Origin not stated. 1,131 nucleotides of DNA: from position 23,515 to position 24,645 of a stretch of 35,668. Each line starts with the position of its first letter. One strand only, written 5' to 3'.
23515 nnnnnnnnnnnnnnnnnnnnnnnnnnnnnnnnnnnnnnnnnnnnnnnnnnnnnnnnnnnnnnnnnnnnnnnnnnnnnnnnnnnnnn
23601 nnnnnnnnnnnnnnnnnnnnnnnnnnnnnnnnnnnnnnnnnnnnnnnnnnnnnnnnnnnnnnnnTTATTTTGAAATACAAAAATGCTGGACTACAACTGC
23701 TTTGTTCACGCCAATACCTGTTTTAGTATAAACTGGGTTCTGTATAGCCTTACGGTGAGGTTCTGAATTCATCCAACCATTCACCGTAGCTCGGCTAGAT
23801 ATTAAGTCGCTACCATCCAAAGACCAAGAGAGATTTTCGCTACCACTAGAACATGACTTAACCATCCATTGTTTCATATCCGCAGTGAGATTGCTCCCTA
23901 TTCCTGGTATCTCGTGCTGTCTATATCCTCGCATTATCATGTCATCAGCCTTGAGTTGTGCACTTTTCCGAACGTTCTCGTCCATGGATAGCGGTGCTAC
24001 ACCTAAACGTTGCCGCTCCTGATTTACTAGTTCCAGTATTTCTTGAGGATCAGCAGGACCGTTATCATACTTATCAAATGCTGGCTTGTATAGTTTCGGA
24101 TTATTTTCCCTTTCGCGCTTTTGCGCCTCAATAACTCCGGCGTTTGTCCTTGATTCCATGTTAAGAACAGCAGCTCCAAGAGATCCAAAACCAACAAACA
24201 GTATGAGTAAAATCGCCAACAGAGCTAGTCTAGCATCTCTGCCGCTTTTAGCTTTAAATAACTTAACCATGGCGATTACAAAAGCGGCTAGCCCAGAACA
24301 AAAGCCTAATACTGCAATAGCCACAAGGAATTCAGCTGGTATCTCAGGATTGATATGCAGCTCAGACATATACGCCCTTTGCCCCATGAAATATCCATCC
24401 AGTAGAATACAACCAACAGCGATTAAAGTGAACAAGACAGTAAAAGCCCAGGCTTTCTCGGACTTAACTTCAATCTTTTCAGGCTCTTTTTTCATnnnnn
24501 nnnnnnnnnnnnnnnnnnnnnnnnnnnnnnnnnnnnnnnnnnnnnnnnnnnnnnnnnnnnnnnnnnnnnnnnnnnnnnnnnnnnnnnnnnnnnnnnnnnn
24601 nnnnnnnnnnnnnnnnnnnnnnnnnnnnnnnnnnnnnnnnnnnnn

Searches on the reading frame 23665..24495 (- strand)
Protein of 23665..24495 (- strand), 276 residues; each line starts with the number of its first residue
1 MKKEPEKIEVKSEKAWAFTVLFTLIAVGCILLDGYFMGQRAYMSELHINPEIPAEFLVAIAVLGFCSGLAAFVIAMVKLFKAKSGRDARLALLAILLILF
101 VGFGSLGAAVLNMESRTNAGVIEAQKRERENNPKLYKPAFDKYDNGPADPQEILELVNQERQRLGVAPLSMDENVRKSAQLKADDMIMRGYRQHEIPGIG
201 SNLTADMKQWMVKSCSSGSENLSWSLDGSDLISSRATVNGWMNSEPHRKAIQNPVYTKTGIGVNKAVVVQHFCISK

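Call 31: search_protein_families(library=phrogs, proteins=[window:23665-24495:-], max_evalue=0.001)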
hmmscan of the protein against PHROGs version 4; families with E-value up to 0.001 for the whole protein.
window:23665-24495:- (276 aa): 1 family
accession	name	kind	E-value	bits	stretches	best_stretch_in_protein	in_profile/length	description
phrog_16914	-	moron, auxiliary metabolic gene and host takeover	1.9e-15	58.1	1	151-266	78-186/200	sporulation protein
